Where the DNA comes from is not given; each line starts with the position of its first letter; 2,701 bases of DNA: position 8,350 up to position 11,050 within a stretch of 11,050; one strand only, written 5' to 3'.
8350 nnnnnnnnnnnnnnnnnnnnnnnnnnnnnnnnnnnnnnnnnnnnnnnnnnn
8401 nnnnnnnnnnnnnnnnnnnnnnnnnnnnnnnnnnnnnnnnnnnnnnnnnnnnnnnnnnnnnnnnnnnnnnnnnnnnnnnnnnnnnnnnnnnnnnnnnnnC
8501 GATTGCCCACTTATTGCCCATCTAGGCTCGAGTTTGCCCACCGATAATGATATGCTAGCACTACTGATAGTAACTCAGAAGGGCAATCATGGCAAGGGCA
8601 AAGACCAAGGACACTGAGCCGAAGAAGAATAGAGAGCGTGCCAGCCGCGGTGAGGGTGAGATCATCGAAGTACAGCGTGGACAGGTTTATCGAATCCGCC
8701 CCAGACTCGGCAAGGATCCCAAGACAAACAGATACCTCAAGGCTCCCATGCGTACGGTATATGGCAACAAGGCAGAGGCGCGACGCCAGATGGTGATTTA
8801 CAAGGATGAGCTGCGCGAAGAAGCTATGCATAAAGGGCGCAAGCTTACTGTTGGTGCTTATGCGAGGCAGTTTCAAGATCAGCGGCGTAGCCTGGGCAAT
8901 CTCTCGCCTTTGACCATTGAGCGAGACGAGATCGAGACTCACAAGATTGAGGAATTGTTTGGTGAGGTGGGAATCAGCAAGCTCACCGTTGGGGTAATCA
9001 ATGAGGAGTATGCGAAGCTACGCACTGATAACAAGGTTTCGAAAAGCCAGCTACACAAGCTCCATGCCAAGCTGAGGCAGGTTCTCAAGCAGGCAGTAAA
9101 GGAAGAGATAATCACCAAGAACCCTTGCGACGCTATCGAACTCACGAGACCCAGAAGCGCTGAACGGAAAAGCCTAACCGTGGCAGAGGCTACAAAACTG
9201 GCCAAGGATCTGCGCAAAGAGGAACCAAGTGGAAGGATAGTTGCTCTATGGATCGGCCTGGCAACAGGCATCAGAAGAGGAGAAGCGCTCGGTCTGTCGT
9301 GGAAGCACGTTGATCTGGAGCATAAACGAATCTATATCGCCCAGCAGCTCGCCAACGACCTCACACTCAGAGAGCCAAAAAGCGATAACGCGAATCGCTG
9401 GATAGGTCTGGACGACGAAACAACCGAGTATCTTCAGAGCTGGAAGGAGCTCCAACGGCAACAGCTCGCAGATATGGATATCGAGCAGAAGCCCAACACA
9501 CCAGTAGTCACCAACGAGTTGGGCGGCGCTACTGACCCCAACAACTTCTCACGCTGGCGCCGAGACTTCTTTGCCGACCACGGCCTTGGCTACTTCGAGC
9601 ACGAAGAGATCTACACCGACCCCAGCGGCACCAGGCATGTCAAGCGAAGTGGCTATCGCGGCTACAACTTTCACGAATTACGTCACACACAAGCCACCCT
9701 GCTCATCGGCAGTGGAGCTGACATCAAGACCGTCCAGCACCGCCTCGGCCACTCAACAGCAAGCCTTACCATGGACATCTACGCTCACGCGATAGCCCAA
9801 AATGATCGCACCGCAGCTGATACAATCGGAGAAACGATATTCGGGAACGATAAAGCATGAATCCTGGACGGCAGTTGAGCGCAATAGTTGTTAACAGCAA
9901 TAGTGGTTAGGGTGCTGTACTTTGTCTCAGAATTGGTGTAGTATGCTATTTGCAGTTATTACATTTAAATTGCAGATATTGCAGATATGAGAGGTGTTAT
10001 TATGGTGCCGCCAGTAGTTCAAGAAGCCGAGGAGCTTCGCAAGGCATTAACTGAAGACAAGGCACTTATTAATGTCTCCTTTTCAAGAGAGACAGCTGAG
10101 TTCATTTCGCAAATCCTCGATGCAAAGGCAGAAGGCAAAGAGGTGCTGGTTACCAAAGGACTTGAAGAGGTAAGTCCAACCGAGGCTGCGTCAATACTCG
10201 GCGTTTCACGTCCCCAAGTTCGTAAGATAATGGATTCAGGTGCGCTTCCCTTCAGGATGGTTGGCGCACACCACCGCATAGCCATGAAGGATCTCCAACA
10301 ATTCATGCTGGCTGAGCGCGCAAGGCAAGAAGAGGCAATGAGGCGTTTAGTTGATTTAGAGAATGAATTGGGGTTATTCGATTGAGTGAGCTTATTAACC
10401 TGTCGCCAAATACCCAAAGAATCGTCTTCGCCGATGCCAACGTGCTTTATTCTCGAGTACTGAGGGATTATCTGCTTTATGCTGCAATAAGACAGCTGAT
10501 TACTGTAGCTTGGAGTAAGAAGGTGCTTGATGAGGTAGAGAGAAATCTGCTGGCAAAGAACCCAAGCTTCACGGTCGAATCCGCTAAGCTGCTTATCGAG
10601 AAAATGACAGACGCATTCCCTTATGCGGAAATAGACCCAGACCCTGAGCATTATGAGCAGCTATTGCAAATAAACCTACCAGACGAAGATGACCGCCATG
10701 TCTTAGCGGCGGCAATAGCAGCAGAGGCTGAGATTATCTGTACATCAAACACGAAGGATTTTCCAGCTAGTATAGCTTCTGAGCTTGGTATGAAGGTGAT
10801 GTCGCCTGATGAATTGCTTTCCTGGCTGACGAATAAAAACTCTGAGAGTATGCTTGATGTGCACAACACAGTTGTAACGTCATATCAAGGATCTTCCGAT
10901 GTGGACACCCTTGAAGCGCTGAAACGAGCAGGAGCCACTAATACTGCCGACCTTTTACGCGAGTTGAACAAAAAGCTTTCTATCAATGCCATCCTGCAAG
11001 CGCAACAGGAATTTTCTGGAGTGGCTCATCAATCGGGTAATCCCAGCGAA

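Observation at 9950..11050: An excisionase-family HTH protein is translationally coupled (ATTGA) to a PIN-domain protein with a long C-terminal extension inside the integrated element.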

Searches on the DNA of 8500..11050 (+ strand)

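Call 10: search_dna_similar(query=window:8500-11050:+, collection=plasmids, mode=near)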
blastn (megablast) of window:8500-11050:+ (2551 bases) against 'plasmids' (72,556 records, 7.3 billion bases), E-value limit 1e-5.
No match.

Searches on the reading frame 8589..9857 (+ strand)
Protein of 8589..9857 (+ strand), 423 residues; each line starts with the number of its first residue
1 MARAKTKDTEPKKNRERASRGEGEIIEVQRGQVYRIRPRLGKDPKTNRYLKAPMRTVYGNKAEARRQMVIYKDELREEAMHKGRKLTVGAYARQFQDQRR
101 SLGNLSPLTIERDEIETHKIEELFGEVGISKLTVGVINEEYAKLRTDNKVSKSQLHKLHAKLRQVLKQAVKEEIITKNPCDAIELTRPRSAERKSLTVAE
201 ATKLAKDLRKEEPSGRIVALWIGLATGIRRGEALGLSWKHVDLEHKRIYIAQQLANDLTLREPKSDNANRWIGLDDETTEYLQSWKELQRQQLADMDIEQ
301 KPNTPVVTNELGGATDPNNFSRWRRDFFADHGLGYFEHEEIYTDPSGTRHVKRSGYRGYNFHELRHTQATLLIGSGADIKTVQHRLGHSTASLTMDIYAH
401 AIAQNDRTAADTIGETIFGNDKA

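Call 7: search_protein_families(library=pfam, proteins=[window:8589-9857:+], max_evalue=0.01)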
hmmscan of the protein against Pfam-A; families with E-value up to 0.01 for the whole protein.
window:8589-9857:+ (423 aa): 2 families
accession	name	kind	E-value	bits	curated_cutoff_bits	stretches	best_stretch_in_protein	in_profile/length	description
PF00589.27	Phage_integrase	-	2e-18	67.2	27.1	2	351-402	118-169/172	Phage integrase family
PF13102.12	Phage_int_SAM_5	-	0.00024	21.9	22.3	1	90-180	4-95/98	Phage integrase SAM-like domain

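Call 8: search_protein_families(library=ncbifam, proteins=[window:8589-9857:+], max_evalue=0.01)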
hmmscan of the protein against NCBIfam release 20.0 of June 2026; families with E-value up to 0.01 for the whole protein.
window:8589-9857:+ (423 aa): 8 families
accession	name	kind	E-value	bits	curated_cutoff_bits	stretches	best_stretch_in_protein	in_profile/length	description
TIGR02225.1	recomb_XerD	equivalog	5e-17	62.1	329.6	2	98-297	6-195/290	site-specific tyrosine recombinase XerD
TIGR02224.1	recomb_XerC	equivalog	1.6e-16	60.5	335.15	2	94-295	2-197/295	tyrosine recombinase XerC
NF040815.2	recomb_XerA_Arch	equivalog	1.3e-15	57.7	220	2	357-404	211-257/263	site-specific tyrosine recombinase/integron integrase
NF001399.0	PRK00283.1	subfamily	1.1e-13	51.1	279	1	139-404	57-286/300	tyrosine recombinase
TIGR02249.1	integrase_gron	subfamily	2.5e-10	40.2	265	1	361-406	261-305/315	integron integrase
NF002331.0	PRK01287.1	subfamily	6.5e-10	38.5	371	2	141-252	87-200/365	site-specific tyrosine recombinase XerC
NF011946.0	PRK15417.1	equivalog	2.7e-09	36.7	435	1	360-403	275-317/337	integron integrase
NF003462.0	PRK05084.1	equivalog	9.2e-09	34.5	267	1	361-413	305-356/360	tyrosine recombinase XerS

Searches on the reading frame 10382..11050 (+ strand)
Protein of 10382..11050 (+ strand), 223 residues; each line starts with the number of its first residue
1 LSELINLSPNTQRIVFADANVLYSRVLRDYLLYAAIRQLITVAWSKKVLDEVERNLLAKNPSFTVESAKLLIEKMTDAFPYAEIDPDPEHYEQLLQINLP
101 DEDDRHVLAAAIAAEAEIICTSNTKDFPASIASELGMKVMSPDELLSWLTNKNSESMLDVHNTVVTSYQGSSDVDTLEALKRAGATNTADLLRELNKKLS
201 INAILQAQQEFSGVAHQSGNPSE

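Call 7: search_protein_families(library=pfam, proteins=[window:10382-11050:+], max_evalue=0.01)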
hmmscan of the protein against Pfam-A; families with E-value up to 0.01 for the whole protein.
window:10382-11050:+ (223 aa): 1 family
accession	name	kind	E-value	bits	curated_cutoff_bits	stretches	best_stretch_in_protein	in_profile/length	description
PF13470.12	PIN_3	-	2.7e-12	48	27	1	16-125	3-115/115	PIN domain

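Call 8: search_protein_families(library=ncbifam, proteins=[window:10382-11050:+], max_evalue=0.01)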
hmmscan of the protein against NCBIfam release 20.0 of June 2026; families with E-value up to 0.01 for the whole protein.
window:10382-11050:+ (223 aa): 2 families
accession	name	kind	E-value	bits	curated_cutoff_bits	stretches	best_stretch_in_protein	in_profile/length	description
NF046100.1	RSP_2648_fam_PIN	equivalog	5.5e-36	124.2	170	1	16-184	2-168/177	RSP_2648 family PIN domain-containing protein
TIGR00305.1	TIGR00305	equivalog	0.0015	18.8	29.15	1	21-123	8-109/115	putative toxin-antitoxin system toxin component, PIN family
